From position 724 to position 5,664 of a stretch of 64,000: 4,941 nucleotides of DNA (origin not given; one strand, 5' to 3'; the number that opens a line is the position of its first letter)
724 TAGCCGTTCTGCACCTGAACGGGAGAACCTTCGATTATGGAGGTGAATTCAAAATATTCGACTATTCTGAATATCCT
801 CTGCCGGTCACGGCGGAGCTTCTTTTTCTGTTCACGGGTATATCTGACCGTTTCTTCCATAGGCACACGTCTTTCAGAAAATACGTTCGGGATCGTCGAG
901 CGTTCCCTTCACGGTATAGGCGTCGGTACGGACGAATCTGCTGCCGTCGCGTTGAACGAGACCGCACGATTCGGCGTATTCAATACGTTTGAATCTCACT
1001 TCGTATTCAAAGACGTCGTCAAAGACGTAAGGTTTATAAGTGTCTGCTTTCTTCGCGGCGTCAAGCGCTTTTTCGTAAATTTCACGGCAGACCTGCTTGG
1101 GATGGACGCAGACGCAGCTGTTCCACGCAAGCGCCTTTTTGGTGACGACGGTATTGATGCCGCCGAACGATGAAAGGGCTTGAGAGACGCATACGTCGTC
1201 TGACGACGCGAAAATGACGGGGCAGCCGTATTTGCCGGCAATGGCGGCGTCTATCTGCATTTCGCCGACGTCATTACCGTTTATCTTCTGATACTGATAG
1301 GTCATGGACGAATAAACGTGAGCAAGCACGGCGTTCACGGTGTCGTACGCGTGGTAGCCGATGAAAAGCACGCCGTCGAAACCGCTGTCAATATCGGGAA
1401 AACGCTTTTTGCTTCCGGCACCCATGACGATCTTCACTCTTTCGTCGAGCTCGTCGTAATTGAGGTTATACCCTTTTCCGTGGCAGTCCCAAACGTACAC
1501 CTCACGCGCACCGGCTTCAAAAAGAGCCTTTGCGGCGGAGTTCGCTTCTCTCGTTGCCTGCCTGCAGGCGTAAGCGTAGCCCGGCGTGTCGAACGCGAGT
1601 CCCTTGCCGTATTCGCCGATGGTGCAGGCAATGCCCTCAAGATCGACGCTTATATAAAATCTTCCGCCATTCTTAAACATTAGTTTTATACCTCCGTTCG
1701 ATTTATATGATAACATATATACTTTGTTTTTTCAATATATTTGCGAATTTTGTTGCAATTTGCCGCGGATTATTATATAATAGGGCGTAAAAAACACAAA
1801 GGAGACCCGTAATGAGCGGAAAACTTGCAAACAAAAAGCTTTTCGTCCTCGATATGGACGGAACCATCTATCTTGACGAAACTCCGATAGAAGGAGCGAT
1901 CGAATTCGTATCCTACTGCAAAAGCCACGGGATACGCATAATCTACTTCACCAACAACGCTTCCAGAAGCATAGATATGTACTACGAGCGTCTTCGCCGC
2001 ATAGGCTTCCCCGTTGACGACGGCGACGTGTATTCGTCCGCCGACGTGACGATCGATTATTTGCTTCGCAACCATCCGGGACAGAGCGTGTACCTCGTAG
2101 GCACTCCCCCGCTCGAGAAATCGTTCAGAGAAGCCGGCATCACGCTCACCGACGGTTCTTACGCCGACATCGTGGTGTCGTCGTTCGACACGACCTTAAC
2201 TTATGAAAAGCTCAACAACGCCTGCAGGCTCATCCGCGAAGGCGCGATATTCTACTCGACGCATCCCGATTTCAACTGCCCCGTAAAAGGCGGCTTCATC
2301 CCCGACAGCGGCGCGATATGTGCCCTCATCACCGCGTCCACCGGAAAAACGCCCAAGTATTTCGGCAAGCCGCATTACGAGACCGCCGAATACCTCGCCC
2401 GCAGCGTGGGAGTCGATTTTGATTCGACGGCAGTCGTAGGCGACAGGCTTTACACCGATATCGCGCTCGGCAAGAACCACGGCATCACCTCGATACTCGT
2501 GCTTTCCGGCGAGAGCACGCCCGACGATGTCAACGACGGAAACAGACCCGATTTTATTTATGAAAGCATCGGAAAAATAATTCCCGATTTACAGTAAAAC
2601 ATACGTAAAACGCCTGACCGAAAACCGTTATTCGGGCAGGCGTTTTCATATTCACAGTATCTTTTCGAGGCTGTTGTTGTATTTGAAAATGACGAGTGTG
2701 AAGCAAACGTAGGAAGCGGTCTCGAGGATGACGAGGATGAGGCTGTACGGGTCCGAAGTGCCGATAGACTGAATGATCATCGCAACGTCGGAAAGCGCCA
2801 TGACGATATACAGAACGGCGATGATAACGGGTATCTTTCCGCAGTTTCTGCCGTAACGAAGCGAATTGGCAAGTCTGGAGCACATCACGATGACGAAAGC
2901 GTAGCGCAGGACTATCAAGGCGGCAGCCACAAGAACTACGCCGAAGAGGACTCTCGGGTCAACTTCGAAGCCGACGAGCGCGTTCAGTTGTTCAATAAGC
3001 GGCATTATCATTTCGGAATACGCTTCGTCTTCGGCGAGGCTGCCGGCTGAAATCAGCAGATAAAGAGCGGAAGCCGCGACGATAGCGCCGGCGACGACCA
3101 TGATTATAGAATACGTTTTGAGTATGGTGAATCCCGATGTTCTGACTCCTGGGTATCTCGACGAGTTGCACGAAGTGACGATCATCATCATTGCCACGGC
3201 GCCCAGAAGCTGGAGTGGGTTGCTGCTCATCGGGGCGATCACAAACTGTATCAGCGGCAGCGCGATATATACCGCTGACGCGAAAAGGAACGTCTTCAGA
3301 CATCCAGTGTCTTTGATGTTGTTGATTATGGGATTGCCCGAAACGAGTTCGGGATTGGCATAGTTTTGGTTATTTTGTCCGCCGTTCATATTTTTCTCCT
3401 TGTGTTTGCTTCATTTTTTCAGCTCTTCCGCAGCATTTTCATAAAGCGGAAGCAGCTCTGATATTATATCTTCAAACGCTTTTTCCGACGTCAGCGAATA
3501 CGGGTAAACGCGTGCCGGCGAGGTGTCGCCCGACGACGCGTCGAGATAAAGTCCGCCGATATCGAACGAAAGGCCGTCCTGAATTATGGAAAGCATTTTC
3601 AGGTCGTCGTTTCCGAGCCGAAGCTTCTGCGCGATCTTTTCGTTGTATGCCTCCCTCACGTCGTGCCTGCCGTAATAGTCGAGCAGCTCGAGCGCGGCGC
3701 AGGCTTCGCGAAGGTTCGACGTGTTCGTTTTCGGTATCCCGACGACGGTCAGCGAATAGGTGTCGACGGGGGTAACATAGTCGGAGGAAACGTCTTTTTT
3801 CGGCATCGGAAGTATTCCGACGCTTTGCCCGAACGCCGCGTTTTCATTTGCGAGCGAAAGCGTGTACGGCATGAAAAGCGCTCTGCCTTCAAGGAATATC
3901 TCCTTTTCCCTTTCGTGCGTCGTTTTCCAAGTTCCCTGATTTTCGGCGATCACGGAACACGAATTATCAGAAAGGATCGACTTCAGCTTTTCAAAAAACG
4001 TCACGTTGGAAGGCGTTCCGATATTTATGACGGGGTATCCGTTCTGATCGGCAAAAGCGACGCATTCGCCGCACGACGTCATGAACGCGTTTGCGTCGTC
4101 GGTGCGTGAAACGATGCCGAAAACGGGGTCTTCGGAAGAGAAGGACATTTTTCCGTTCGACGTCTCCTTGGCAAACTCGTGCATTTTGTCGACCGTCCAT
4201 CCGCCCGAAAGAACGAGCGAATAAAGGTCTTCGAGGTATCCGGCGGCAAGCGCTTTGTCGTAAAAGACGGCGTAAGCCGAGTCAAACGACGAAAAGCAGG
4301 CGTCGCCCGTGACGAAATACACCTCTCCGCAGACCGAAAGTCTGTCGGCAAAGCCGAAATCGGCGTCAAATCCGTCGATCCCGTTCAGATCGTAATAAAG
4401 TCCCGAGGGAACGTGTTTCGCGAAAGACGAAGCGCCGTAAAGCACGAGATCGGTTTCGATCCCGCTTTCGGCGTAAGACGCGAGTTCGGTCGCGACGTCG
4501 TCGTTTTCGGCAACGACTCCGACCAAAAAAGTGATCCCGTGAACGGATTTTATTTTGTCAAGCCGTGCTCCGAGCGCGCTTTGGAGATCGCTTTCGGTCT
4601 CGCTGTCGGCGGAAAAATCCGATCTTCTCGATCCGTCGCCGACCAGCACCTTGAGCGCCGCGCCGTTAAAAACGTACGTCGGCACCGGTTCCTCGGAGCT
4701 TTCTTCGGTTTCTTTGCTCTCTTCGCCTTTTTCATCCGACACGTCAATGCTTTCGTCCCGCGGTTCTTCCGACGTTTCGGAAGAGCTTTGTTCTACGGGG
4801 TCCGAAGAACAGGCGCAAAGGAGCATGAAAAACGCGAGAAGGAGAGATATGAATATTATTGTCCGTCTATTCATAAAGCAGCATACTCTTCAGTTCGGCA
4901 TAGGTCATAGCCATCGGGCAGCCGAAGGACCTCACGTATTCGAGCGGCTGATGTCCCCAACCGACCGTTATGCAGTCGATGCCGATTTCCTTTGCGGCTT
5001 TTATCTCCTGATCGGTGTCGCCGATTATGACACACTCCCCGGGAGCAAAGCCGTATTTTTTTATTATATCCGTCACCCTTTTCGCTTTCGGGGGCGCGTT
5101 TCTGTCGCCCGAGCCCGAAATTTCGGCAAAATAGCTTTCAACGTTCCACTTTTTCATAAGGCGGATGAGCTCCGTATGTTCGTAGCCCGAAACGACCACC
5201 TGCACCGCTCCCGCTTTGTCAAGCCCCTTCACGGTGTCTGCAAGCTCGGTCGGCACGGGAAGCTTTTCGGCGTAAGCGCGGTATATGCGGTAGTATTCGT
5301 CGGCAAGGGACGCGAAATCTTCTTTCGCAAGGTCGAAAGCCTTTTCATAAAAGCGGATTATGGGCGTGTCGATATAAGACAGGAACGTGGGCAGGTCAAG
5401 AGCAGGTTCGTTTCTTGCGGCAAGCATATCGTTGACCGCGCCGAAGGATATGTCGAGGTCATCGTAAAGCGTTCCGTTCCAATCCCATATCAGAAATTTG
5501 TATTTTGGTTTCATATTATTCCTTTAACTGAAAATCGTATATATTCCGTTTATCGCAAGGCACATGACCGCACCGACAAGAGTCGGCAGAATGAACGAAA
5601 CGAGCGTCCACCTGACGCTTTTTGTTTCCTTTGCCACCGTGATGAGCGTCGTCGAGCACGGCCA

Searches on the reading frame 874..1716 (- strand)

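Call 83: search_protein_families(library=pfam, proteins=[window:874-1716:-], max_evalue=0.0001)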
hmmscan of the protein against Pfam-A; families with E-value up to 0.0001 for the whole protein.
window:874-1716:- (280 aa): 1 family
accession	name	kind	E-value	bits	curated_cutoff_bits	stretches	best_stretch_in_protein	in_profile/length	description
PF04951.18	Peptidase_M55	-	3.7e-60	204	25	1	19-277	2-256/264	D-aminopeptidase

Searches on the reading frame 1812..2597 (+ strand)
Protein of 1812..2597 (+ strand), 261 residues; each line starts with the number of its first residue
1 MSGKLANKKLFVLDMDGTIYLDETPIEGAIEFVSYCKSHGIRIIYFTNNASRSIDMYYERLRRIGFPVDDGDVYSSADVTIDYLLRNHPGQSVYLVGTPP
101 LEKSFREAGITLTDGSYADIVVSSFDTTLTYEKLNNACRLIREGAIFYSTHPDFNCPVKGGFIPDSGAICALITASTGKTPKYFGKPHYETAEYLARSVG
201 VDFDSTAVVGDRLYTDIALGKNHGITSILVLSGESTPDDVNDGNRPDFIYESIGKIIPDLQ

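Call 83: search_protein_families(library=pfam, proteins=[window:1812-2597:+], max_evalue=0.0001)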
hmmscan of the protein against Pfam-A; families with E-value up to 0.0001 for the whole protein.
window:1812-2597:+ (261 aa): 4 families
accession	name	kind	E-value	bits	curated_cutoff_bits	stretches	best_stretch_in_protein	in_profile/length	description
PF13344.12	Hydrolase_6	-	2.3e-26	92.2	27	1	11-110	1-100/101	Haloacid dehalogenase-like hydrolase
PF13242.12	Hydrolase_like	-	2.8e-18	66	22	1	184-254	2-73/75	HAD-hyrolase-like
PF00702.32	Hydrolase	-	1e-09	39.5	26.4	1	9-224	2-191/191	haloacid dehalogenase-like hydrolase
PF13419.12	HAD_2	-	8.2e-05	23.2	23.8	0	183-230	132-178/178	Haloacid dehalogenase-like hydrolase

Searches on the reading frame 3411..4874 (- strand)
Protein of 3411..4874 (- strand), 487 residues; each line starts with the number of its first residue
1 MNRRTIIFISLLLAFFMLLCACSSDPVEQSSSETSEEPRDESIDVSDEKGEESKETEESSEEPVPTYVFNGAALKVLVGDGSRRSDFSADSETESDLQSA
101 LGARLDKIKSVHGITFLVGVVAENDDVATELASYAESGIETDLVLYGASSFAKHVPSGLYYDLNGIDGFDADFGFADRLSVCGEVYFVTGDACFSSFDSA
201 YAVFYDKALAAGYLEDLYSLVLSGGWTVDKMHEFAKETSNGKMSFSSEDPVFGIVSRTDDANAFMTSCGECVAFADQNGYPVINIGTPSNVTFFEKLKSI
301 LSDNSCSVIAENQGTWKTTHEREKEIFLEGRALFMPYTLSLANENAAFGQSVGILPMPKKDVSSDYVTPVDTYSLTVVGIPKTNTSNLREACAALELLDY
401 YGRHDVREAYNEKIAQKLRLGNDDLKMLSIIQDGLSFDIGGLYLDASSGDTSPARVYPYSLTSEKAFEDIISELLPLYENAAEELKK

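Call 83: search_protein_families(library=pfam, proteins=[window:3411-4874:-], max_evalue=0.0001)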
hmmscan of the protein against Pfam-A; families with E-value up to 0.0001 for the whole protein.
window:3411-4874:- (487 aa): 1 family
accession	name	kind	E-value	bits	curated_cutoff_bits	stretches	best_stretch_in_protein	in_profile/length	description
PF16339.10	DUF4969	-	7.7e-05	23.4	31.4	0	1-75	1-76/79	Domain of unknown function (DUF4969)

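Call 85: search_solved_structures(query=window:3411-4874:-, max_evalue=0.1)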
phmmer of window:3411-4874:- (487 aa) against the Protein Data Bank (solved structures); distinct sequences matched with E-value up to 0.1: 0.

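Call 91: search_protein_families(library=pfam, proteins=[window:3411-4874:-], max_evalue=0.01)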
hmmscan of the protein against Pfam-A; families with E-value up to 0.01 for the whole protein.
window:3411-4874:- (487 aa): 1 family
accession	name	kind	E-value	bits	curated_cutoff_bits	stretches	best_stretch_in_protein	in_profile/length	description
PF16339.10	DUF4969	-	7.7e-05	23.4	31.4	1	1-75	1-76/79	Domain of unknown function (DUF4969)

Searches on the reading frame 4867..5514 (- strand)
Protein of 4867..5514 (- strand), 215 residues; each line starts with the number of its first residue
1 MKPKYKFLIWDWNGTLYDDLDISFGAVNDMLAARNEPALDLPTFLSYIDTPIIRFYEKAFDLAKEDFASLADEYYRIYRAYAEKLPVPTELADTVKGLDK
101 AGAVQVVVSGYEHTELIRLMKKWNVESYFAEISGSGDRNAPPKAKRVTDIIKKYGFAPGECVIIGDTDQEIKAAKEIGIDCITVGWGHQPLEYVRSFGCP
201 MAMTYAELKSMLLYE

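Call 83: search_protein_families(library=pfam, proteins=[window:4867-5514:-], max_evalue=0.0001)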
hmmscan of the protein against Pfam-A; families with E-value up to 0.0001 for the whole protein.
window:4867-5514:- (215 aa): 4 families
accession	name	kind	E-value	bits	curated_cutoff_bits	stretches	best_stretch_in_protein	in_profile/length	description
PF13419.12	HAD_2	-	1.2e-20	74.8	23.8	1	8-184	1-178/178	Haloacid dehalogenase-like hydrolase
PF00702.32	Hydrolase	-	2e-13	51.6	26.4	1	6-178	2-191/191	haloacid dehalogenase-like hydrolase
PF13242.12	Hydrolase_like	-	1.4e-06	28.5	22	1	148-189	11-53/75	HAD-hyrolase-like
PF12710.13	HAD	-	3.8e-06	27.9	27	1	9-168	2-182/189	haloacid dehalogenase-like hydrolase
